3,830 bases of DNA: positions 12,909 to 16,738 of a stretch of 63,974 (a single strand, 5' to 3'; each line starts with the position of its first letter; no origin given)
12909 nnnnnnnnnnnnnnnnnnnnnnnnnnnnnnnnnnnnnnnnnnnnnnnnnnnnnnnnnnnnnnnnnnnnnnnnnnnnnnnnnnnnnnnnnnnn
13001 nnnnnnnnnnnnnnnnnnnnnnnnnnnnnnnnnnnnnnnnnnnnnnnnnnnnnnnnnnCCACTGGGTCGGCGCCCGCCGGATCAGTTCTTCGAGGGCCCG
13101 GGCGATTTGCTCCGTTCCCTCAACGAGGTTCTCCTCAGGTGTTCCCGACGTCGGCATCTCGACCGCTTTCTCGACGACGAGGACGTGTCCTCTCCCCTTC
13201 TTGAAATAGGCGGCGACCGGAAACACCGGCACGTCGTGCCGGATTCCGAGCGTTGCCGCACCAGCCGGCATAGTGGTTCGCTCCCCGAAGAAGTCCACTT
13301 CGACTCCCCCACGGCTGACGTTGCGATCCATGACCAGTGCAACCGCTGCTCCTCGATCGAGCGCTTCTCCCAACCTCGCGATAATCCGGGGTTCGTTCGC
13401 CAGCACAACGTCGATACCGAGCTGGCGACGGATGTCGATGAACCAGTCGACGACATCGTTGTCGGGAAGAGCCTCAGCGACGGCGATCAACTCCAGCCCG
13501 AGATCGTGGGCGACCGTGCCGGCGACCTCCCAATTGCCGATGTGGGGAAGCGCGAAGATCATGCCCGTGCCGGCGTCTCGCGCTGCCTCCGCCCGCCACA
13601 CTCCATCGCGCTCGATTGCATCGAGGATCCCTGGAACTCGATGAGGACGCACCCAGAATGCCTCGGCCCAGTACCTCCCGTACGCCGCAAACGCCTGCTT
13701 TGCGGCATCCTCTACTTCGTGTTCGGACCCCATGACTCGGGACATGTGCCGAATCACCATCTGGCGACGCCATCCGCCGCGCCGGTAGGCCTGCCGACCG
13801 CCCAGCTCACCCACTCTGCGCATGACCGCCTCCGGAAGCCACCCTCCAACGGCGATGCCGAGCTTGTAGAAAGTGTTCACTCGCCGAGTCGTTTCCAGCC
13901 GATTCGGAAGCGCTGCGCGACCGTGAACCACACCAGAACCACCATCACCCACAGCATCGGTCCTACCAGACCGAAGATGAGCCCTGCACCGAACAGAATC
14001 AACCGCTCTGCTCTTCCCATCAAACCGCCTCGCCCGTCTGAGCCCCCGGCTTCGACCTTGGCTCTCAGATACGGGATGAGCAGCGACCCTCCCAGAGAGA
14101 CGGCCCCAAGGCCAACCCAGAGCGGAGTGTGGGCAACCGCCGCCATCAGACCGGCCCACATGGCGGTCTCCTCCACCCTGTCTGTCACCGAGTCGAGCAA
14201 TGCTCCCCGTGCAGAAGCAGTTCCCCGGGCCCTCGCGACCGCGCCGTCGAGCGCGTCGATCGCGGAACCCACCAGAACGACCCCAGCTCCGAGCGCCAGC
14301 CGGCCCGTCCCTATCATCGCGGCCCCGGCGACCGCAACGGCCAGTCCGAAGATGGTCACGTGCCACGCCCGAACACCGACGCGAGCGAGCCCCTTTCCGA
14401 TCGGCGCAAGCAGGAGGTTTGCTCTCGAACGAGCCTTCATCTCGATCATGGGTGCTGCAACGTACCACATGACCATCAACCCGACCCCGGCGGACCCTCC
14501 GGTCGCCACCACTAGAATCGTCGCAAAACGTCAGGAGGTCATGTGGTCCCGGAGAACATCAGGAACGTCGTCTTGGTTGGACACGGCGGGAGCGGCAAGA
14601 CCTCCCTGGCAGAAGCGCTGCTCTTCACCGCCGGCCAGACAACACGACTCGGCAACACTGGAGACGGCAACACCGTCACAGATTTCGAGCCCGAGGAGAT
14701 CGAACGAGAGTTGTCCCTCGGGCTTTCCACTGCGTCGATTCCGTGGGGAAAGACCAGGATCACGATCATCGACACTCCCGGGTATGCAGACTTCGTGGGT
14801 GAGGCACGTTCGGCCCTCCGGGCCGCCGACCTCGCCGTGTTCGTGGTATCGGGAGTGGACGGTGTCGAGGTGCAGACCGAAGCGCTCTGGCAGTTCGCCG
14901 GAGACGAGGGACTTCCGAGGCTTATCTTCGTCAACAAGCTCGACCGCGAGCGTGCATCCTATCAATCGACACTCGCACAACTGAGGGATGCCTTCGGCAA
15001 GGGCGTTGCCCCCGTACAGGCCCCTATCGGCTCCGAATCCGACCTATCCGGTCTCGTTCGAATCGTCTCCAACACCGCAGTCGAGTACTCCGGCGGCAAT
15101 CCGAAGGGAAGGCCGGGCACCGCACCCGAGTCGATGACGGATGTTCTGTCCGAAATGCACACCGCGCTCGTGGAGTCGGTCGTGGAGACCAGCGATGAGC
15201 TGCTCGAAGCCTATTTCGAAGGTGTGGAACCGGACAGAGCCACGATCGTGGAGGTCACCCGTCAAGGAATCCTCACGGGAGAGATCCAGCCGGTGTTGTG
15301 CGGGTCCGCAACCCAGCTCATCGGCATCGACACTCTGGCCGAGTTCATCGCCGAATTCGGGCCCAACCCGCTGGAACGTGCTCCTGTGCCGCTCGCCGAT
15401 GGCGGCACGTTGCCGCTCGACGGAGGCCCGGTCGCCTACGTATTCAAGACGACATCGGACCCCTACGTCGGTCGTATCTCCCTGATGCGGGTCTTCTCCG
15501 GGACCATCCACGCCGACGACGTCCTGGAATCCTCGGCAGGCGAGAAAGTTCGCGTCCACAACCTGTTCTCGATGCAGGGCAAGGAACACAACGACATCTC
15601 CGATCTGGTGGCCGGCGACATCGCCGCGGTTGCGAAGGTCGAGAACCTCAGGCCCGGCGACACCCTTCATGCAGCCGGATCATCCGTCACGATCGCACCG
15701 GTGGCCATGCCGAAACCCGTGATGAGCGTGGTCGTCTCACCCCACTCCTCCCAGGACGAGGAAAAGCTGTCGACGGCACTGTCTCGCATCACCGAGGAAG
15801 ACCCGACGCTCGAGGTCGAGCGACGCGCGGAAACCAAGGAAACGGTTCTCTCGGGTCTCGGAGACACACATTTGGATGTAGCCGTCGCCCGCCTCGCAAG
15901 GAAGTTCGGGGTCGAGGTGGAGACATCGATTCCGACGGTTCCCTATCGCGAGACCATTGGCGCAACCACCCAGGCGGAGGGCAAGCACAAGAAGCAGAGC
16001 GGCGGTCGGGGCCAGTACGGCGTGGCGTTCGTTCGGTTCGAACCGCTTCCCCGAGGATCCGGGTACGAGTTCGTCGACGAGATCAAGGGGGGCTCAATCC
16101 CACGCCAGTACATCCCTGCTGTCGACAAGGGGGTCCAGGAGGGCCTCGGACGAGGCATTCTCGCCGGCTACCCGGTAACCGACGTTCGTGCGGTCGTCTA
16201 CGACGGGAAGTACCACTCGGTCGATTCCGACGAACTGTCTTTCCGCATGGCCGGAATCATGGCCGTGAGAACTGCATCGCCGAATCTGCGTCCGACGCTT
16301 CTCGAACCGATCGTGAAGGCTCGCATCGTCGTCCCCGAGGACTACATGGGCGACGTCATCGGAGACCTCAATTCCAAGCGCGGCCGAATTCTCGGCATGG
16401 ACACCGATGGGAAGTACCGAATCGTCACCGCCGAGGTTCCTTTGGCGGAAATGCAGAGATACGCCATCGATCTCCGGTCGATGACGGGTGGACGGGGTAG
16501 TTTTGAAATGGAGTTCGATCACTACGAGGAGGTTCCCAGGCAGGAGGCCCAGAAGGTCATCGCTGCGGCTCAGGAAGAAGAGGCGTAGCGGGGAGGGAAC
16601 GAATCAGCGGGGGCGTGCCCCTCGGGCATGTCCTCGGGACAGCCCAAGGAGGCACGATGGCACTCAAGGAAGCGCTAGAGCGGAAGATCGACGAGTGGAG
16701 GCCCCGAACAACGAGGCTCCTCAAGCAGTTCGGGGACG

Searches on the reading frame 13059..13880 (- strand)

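Call 67: search_protein_families(library=pfam, proteins=[window:13059-13880:-], max_evalue=0.01)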
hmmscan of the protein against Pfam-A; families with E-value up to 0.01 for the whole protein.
window:13059-13880:- (274 aa): 1 family
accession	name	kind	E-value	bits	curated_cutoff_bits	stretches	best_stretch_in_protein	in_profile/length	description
PF03279.18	Lip_A_acyltrans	-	1.4e-33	116.8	22.3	1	13-274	27-286/295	Bacterial lipid A biosynthesis acyltransferase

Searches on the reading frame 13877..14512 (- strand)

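Call 18: search_protein_families(library=ncbifam, proteins=[window:13877-14512:-], max_evalue=1e-8)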
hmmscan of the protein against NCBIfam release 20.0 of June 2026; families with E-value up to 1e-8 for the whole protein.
window:13877-14512:- (211 aa): 3 families
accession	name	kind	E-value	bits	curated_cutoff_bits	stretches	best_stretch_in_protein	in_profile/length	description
NF040950.1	archin_ph_syn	equivalog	3.4e-41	141.2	180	1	26-209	3-191/191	archaetidylinositol phosphate synthase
NF045883.1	PIPSynth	equivalog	3e-30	105.4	170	1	27-202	3-189/197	phosphatidylinositol phosphate synthase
NF052561.1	PIPSynBT1523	equivalog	1.1e-17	64.6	350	1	35-187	13-178/232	hypothetical protein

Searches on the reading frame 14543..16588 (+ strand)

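Call 18: search_protein_families(library=ncbifam, proteins=[window:14543-16588:+], max_evalue=1e-8)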
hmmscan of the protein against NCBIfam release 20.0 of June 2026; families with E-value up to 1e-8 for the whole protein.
window:14543-16588:+ (681 aa): 23 families
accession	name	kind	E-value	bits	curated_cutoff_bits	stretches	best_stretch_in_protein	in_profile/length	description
NF009381.0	PRK12740.1-5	subfamily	2.7e-259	862.3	583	1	4-680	7-689/692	elongation factor G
NF009377.1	PRK12740.1-1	equivalog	2.8e-202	673.9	890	1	3-672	10-698/700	elongation factor G-like protein EF-G2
NF009891.0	PRK13351.1-1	equivalog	1.1e-198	662.1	597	1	2-678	5-679/681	elongation factor G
TIGR00484.1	EF-G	equivalog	5.5e-190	632.9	659.4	1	4-676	8-689/691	elongation factor G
NF009379.0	PRK12740.1-3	equivalog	1.1e-172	576.1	513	1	4-678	6-672/674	elongation factor G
NF058620.1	EFG2_Bacteroid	exception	6.2e-160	533.9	1000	2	4-504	7-510/717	elongation factor G2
NF012153.1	tet_protect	equivalog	6.3e-98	328.6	775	1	8-661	2-614/614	tetracycline resistance ribosomal protection protein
NF000120.3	47473_otr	exception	1e-69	235.7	900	1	8-654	4-606/608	tetracycline resistance ribosomal protection protein Otr(A)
TIGR00490.1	aEF-2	equivalog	4.7e-68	229.9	738.45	3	295-482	288-480/720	elongation factor EF-2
NF033148.1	tet_protect_M_W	exception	1.7e-66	224.9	1100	2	209-664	174-613/639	TetM/TetW/TetO/TetS family tetracycline resistance ribosomal protection protein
NF012155.1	tet_protect_M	exception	3.3e-57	194.1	1420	2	211-661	176-610/639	tetracycline resistance ribosomal protection protein Tet(M)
NF012154.0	tet_protect_Q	exception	7.9e-52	176.4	1425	2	210-657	177-607/638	tetracycline resistance ribosomal protection protein Tet(Q)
NF001964.0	PRK00741.1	equivalog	2.9e-46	158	473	1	7-461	13-462/529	peptide chain release factor 3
NF009892.0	PRK13351.1-3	equivalog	1.1e-44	153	640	1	5-653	2-606/623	elongation factor G-like protein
TIGR01394.1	TypA_BipA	equivalog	3.4e-44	151.1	757.3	2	6-149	1-142/594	translational GTPase TypA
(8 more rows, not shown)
